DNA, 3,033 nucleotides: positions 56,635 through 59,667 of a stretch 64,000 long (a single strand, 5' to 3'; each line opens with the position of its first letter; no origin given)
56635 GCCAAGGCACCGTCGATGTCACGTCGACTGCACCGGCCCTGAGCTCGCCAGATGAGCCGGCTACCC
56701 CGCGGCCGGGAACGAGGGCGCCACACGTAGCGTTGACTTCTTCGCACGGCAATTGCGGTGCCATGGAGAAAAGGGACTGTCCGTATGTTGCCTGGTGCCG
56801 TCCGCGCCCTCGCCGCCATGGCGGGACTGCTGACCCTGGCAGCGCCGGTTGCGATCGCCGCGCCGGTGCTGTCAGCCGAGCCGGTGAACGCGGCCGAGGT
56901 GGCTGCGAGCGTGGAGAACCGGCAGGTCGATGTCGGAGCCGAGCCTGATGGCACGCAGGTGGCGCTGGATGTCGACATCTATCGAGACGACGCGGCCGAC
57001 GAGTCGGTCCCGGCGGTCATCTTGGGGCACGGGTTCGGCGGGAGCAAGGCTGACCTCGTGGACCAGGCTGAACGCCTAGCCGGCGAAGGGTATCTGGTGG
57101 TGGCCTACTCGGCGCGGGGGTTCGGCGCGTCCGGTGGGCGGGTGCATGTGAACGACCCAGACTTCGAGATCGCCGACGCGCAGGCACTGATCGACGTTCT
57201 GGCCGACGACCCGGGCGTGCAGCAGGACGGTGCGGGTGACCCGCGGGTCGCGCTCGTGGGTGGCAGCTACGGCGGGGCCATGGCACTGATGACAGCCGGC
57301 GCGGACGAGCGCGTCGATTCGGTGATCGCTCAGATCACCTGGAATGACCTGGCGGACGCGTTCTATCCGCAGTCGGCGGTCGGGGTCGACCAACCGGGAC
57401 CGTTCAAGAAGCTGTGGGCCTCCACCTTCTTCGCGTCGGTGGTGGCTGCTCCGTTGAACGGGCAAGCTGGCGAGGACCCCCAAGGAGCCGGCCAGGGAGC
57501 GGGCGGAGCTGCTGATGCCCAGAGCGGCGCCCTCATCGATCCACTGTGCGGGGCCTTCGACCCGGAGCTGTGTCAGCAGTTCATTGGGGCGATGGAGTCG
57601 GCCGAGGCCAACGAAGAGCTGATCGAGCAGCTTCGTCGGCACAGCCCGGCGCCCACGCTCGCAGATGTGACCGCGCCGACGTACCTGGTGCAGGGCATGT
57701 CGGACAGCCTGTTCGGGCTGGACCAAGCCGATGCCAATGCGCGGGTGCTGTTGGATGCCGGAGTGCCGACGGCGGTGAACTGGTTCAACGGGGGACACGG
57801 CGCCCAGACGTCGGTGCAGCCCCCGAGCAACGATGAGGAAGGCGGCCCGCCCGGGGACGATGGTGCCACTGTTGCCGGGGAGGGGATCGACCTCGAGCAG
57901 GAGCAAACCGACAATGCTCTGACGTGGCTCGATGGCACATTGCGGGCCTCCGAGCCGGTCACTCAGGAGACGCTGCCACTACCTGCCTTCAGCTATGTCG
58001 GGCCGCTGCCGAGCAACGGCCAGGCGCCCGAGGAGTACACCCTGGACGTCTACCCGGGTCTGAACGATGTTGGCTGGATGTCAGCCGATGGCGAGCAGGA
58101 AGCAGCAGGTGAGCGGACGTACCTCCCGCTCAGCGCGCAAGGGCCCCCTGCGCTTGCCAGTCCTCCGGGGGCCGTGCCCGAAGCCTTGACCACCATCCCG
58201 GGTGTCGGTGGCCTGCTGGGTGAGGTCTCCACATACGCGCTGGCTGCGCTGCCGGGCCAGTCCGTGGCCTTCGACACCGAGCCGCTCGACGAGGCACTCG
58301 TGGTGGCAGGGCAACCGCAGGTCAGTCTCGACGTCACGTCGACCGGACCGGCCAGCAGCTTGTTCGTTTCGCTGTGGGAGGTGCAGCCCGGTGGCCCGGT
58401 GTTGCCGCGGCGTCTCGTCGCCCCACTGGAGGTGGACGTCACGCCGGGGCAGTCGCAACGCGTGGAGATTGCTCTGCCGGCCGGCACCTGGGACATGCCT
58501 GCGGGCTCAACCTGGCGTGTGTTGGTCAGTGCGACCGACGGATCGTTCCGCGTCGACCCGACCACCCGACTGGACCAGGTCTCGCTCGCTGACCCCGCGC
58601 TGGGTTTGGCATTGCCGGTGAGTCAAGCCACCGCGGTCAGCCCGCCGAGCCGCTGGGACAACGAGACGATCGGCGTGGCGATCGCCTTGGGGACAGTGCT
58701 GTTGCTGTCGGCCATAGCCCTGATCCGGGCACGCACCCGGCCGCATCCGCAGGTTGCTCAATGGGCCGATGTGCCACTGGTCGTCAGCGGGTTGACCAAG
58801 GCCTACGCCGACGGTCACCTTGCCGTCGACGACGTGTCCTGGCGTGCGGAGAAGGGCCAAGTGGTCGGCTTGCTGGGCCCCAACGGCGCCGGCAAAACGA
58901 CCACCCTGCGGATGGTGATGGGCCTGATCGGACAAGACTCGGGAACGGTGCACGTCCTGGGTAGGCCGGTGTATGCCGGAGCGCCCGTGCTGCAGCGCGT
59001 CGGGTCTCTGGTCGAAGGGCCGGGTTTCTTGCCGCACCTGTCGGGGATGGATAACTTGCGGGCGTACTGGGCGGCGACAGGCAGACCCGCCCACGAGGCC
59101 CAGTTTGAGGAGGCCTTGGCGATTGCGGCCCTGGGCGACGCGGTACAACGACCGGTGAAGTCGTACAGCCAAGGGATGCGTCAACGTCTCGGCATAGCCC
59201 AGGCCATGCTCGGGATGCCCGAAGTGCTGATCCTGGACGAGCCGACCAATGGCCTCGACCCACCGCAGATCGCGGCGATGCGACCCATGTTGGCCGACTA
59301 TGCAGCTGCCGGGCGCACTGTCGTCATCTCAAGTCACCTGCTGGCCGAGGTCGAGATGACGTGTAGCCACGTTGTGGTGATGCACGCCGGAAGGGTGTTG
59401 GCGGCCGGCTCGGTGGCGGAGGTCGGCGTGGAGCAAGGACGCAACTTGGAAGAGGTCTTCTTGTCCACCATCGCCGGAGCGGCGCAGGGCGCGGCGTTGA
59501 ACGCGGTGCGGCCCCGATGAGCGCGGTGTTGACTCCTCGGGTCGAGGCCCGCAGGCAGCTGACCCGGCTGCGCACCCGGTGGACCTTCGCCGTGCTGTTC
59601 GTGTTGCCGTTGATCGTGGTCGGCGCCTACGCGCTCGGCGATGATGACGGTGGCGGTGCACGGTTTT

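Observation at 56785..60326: Extracytoplasmic CocE/NonD-type hydrolase covalently fused through one TM helix to an ABC ATPase, coupled to an ABC-2 permease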

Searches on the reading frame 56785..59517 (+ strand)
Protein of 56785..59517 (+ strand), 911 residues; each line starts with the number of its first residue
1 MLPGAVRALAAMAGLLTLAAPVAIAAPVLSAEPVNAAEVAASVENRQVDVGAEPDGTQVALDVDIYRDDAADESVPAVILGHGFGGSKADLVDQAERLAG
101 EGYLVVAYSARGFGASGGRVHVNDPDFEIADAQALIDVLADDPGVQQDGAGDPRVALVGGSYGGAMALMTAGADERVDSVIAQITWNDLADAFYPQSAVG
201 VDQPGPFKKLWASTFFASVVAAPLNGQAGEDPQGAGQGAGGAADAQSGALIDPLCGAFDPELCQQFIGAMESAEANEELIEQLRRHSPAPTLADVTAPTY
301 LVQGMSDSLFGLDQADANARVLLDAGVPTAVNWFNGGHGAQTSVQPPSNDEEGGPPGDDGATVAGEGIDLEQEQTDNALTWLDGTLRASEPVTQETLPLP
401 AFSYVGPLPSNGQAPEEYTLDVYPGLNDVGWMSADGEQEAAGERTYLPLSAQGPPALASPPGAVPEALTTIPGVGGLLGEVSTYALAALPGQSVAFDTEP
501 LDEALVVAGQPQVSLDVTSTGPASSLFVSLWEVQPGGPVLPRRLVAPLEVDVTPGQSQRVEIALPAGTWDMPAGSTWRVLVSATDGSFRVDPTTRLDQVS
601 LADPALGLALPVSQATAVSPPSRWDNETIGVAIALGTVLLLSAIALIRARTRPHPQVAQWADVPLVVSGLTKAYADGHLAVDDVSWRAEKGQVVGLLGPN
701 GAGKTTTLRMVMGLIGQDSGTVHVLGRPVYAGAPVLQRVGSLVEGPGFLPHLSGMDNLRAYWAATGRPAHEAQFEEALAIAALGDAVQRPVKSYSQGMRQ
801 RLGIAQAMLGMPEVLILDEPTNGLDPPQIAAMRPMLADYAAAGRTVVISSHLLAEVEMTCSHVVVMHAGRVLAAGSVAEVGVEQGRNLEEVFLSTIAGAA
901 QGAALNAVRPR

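Call 3: search_protein_families(library=pfam, proteins=[window:56785-59517:+], max_evalue=0.1)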
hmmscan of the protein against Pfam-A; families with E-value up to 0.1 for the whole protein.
window:56785-59517:+ (911 aa): 16 families
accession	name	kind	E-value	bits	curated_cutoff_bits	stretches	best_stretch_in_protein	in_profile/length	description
PF00005.33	ABC_tran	-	1.1e-28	100.9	25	1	682-822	2-137/137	ABC transporter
PF02129.25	Peptidase_S15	-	2.5e-18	67.2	23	1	55-310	1-236/262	X-Pro dipeptidyl-peptidase (S15 family)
PF00561.26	Abhydrolase_1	-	2.8e-13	50.5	25.8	1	76-192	1-115/245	alpha/beta hydrolase fold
PF12146.15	Hydrolase_4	-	9.3e-13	48.5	27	1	76-181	5-105/239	Serine aminopeptidase, S33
PF08530.16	PepX_C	-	4.4e-11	43.5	22.5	1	489-586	75-181/217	X-Pro dipeptidyl-peptidase C-terminal non-catalytic domain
PF13304.12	AAA_21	-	5.5e-10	40.2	27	1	784-854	228-301/304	AAA domain, putative AbiEii toxin, Type IV TA system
PF01738.24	DLH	-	7.5e-06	26.1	21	1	71-182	11-126/217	Dienelactone hydrolase family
PF00326.27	Peptidase_S9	-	2.2e-05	24.5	22.6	1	98-183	10-95/213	Prolyl oligopeptidase family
PF05448.18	AXE1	-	0.002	17.4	21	0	152-184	175-207/321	Acetyl xylan esterase (AXE1)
PF25199.1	nSTAND_NTPase5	-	0.021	15.1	34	1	686-711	36-61/145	Novel STAND NTPase 5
PF13191.12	AAA_16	-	0.03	15.2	32.6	0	690-818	23-139/167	AAA ATPase domain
PF13401.12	AAA_22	-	0.038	14.8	27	0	693-745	7-60/130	AAA domain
PF19993.5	DO-GTPase2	-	0.042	13.9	27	1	692-717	1-26/226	Double-GTPase 2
PF03403.19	PAF-AH_p_II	-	0.047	12.7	20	0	71-116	96-141/372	Platelet-activating factor acetylhydrolase, isoform II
PF13604.12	AAA_30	-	0.052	13.7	27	1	690-726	17-53/191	AAA domain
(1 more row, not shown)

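Call 4: search_protein_families(library=ncbifam, proteins=[window:56785-59517:+], max_evalue=0.1)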
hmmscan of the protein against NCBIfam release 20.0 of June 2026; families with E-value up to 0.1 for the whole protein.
window:56785-59517:+ (911 aa): 194 families (the best 25 are shown)
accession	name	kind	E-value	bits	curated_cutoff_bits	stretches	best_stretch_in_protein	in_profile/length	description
TIGR03740.1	galliderm_ABC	subfamily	6.2e-51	173.2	309.75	1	666-896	2-222/223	lantibiotic protection ABC transporter ATP-binding subunit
TIGR01188.1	drrA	subfamily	6.7e-47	160.2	312.45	1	677-885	5-216/302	daunorubicin resistance ABC transporter, ATP-binding protein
TIGR03522.1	GldA_ABC_ATP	equivalog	5.1e-44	150.9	402.6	1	665-884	3-223/301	gliding motility-associated ABC transporter ATP-binding subunit GldA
NF010060.0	PRK13537.1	equivalog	6.6e-41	140.2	521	1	663-879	14-232/314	nodulation factor ABC transporter ATP-binding protein NodI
NF033858.1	ABC2_perm_RbbA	equivalog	4.3e-40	137.4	1050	1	661-902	263-507/909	ribosome-associated ATPase/putative transporter RbbA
TIGR03864.1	PQQ_ABC_ATP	hypoth_equivalog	5.3e-37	127.5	302.25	1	665-894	2-234/236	ABC transporter, ATP-binding subunit, PQQ-dependent alcohol dehydrogenase system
NF010059.0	PRK13536.1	equivalog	1e-34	119.8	549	1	659-879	38-260/342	nodulation factor ABC transporter ATP-binding protein NodI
TIGR04406.1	LPS_export_lptB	equivalog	2.9e-33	115.1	240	1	665-881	2-223/239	LPS export ABC transporter ATP-binding protein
TIGR03873.1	F420-0_ABC_ATP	hypoth_equivalog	5.8e-33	114.2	372.4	2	759-882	104-226/256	putative F420-0 ABC transporter ATP-binding protein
TIGR01288.1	nodI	equivalog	4.1e-32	111.4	424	1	663-877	3-219/303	nodulation factor ABC transporter ATP-binding protein NodI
TIGR02142.1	modC_ABC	equivalog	4e-30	105.3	285.05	1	683-884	15-223/353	molybdenum ABC transporter ATP-binding protein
TIGR03771.1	anch_rpt_ABC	equivalog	4.3e-29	101.8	268.8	1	687-878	2-197/223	anchored repeat-type ABC transporter ATP-binding subunit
TIGR03410.1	urea_trans_UrtE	equivalog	2.7e-28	99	285.8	1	666-881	2-220/230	urea ABC transporter ATP-binding subunit UrtE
NF047568.1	PSM_export_PmtC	equivalog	9.6e-28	97.5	375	1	669-874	5-201/290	phenol-soluble modulin export ABC transporter ATP-binding protein PmtC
TIGR01189.1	ccmA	equivalog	3.4e-27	95.4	131.6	1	676-852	11-186/198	heme ABC exporter ATP-binding protein CcmA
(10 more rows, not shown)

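Call 5: find_homologous_proteins(query=window:56785-59517:+, max_evalue=1e-10)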
Query window:56785-59517:+ (911 aa): 4084 proteins with E <= 1e-10 among 8000 candidates; the best 120 are listed.
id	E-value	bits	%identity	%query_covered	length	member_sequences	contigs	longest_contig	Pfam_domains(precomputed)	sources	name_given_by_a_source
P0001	0.0e+0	1987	100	100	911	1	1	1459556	PF02129.25,PF00326.28,PF08530.17,PF01738.25,PF00005.34,PF00561.27,PF12146.16,PF13304.13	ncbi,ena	-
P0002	0.0e+0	1728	83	100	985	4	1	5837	PF02129.25,PF00326.28,PF08530.17,PF01738.25,PF00005.34,PF00561.27,PF12146.16,PF13304.13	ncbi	ncbi:MAG: alpha/beta fold hydrolase [Ornithinimicrobium sp.]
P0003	0.0e+0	1575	81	100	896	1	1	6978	PF02129.25,PF00326.28,PF08530.17,PF01738.25,PF00005.34,PF00561.27,PF12146.16,PF13304.13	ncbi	ncbi:MAG: alpha/beta fold hydrolase [Ornithinimicrobium sp.]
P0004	0.0e+0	1575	81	100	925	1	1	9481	PF02129.25,PF00326.28,PF08530.17,PF12697.14,PF01738.25,PF00005.34,PF00561.27,PF12146.16,PF13304.13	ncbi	ncbi:alpha/beta fold hydrolase [soil metagenome]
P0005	0.0e+0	1375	74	96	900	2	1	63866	PF02129.25,PF00326.28,PF08530.17,PF12697.14,PF01738.25,PF00005.34,PF00561.27,PF12146.16,PF13304.13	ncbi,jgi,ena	-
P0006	0.0e+0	1370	74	95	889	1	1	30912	PF02129.25,PF00326.28,PF08530.17,PF01738.25,PF00005.34,PF00561.27,PF12146.16,PF13304.13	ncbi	-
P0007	0.0e+0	1366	72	99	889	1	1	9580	PF02129.25,PF00326.28,PF08530.17,PF01738.25,PF00005.34,PF00561.27,PF12146.16,PF13304.13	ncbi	ncbi:MAG: CocE/NonD family hydrolase [Ornithinimicrobium sp.]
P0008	0.0e+0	1360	71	100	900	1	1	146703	PF02129.25,PF00326.28,PF08530.17,PF01738.25,PF00005.34,PF00561.27,PF12146.16,PF13304.13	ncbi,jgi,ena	-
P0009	0.0e+0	1359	74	96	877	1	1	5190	PF02129.25,PF00326.28,PF08530.17,PF12697.14,PF01738.25,PF00005.34,PF00561.27,PF12146.16,PF13304.13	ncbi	-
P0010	0.0e+0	1356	72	100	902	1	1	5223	PF02129.25,PF00326.28,PF08530.17,PF01738.25,PF00005.34,PF00561.27,PF12146.16,PF13304.13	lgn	-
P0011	0.0e+0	1340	71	98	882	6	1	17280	PF02129.25,PF00326.28,PF08530.17,PF12697.14,PF01738.25,PF00005.34,PF00561.27,PF12146.16,PF13304.13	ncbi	ncbi:MAG: alpha/beta fold hydrolase [Ornithinimicrobium sp.]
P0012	0.0e+0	1280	70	95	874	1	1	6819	PF02129.25,PF08530.17,PF01738.25,PF00005.34,PF00561.27,PF12146.16,PF13304.13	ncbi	-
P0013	0.0e+0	1263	69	97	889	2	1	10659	PF02129.25,PF00326.28,PF08530.17,PF12697.14,PF01738.25,PF00005.34,PF00561.27,PF12146.16,PF13304.13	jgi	-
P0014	0.0e+0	1257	69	99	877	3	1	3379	PF02129.25,PF08530.17,PF01738.25,PF00005.34,PF00561.27,PF12146.16,PF13304.13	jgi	jgi:ABC-2 type transport system ATP-binding protein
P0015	0.0e+0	1248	69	95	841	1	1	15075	PF02129.25,PF00326.28,PF08530.17,PF12697.14,PF01738.25,PF00005.34,PF00561.27,PF12146.16,PF13304.13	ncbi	ncbi:MAG: alpha/beta fold hydrolase, partial [Ornithinimicrobium sp.]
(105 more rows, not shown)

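Call 45: find_encoding_contigs(protein=P0001, flank=8000, max_places=3)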
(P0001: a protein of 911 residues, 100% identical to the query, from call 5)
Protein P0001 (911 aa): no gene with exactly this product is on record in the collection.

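Call 47: predict_structure(alignment_id=A1)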
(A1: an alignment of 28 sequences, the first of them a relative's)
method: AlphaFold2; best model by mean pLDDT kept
length: 911 residues; sequences in the alignment: 28
mean_pLDDT: 79.9   pTM: 0.64
mean pLDDT of the five models: 79.9, 78.6, 76.0, 75.9, 75.2
residues with pLDDT >= 90: 422; 70-90: 279; 50-70: 73; < 50: 137
segments of 3 or more residues with pLDDT < 50: 1-7, 11-38, 221-249, 341-367, 430-441, 462-489, 651-653
pLDDT, mean of each block of 10 residues (from residue 1): 45 45 36 42 95 95 93 92 91 94 96 93 95 98 95 97 97 98 95 94 91 70 41 39 40 79 90 90 97 98 92 95 98 84 40 35 48 91 96 96 83 81 79 42 80 82 36 28 35 88 91 96 93 81 89 95 93 93 87 89 89 78 66 84 66 66 92 86 92 89 88 89 90 85 78 93 88 87 88 89 90 90 75 83 90 79 88 82 62 67 55 40
secondary structure, 60 per line:
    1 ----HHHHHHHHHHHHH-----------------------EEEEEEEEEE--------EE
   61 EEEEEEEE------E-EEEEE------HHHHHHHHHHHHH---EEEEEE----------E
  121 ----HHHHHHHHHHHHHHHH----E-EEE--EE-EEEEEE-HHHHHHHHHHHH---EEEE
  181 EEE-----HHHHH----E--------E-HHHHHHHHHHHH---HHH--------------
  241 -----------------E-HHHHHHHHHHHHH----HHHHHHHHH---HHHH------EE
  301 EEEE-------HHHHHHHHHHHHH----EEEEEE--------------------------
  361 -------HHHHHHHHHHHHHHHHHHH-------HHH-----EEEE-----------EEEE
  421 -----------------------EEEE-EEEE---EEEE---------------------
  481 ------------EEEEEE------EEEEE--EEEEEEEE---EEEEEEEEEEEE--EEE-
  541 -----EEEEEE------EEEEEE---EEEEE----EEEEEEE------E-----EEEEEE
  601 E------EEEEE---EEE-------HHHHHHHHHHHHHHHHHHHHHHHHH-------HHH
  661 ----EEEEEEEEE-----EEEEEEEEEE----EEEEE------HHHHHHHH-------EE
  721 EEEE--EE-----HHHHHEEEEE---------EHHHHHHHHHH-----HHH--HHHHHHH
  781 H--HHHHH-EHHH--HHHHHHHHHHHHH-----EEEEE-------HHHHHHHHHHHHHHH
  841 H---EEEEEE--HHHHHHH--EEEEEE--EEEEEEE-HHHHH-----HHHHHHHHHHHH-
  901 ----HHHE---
elements in order (helices of 4 or more, strands of 3 or more residues): H5-17 E41-50 E59-68 E77-81 H88-100 E104-109 H125-140 E147-149 E155-160 H162-173 E177-183 H189-193 H209-220 H260-272 H277-285 H289-292 E299-304 H312-324 E329-334 H368-386 E402-405 E417-420 E444-447 E449-452 E456-459 E493-498 E505-509 E512-519 E523-534 E537-539 E546-551 E558-563 E567-571 E576-582 E595-601 E608-612 E616-618 H626-650 E665-673 E679-688 E693-697 H704-711 E719-724 H734-738 E739-743 H754-763 H774-781 H784-788 H796-808 E814-818 H826-841 E845-850 H853-859 E862-867 E870-876 H878-882 H888-899

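Call 49: fold_search(model_id=the predicted structure, library=pdb)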
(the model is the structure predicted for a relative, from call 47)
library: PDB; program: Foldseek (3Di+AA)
matches with E <= 10: 1997; with E <= 0.001: 1866
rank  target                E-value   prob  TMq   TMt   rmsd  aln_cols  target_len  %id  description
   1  8yzo                  3.2e-28  1.00  0.43  0.74   6.6       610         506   19  Crystal structural analysis of PaL mutant L297M (released 2024-04-17)
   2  8yzn                  3.6e-28  1.00  0.43  0.75   6.5       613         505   19  Crystal structural analysis of PaL (released 2024-04-17)
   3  7f65                  3.5e-23  1.00  0.41  0.63   7.7       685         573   16  Bacetrial Cocaine Esterase with mutations T172R/G173Q/V116K/S117A/A51L, bound to benzoic acid (released 2021-09-15)
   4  9k48                  4.1e-23  1.00  0.41  0.63   7.4       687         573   16  Bacetrial Cocaine Esterase with mutations T172R/G173Q/V116K/S117A/A51K (released 2024-12-18)
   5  3pui                  6.5e-23  1.00  0.41  0.63   7.4       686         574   16  Cocaine Esterase with mutations G4C, S10C (released 2011-09-21)
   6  3i2h                  6.8e-23  1.00  0.42  0.65   7.2       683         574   16  Cocaine Esterase with mutation L169K, bound to DTT adduct (released 2010-06-16)
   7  3i2i                  1.0e-22  1.00  0.41  0.63   7.7       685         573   16  Cocaine Esterase with mutation T172R, bound to DTT adduct (released 2010-06-16)
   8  3i2g                  1.1e-22  1.00  0.42  0.64   7.3       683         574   16  Cocaine Esterase with mutation G173Q, bound to DTT adduct (released 2010-06-16)
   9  4p08                  1.8e-22  1.00  0.44  0.67   7.3       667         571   17  Engineered thermostable dimeric cocaine esterase (released 2014-07-16)
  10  1l7q                  2.8e-22  1.00  0.43  0.66   6.7       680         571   16  Ser117Ala Mutant of Bacterial Cocaine Esterase cocE (released 2003-02-11)
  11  3i2f                  3.4e-22  1.00  0.42  0.64   7.5       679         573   17  Cocaine Esterase with mutations T172R / G173Q, bound to DTT adduct (released 2010-06-16)
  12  1l7r                  4.8e-22  1.00  0.43  0.65   7.0       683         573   16  Tyr44Phe Mutant of Bacterial Cocaine Esterase cocE (released 2003-02-11)
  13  3i2j                  5.1e-22  1.00  0.42  0.64   7.2       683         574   15  Cocaine Esterase, wild type, without a ligand (released 2010-06-16)
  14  3ida                  7.1e-22  1.00  0.41  0.63   7.8       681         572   16  Thermostable Cocaine Esterase with mutations L169K and G173Q, bound to DTT adduct (released 2010-03-02)
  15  1ju3                  9.4e-22  1.00  0.44  0.68   6.7       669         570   16  BACTERIAL COCAINE ESTERASE COMPLEX WITH TRANSITION STATE ANALOG (released 2001-12-21)
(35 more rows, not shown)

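Call 75: list_cluster_members(proteins=[P0001])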
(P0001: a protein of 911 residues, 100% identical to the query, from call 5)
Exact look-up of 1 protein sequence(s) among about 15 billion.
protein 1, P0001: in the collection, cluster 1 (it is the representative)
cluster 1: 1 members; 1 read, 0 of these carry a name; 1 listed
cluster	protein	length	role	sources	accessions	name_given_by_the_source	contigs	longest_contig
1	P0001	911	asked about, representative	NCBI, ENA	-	-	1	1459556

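Call 79: search_protein_families(library=padloc, proteins=[window:56785-59517:+], max_evalue=0.001)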
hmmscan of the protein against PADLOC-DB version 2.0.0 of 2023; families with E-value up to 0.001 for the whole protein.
window:56785-59517:+ (911 aa): 4 families
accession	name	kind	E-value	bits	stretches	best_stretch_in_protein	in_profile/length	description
PDLC04135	mad3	-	5.8e-24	83.3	2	785-870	255-341/374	mads_3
PDLC04140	mad8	-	7.4e-12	43.4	1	672-851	8-232/314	mads_8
PDLC02980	AriA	-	4.9e-09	34.6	1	784-851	228-298/304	-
PDLC04175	HEC-01A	-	0.0007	16.7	0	811-850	268-306/363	-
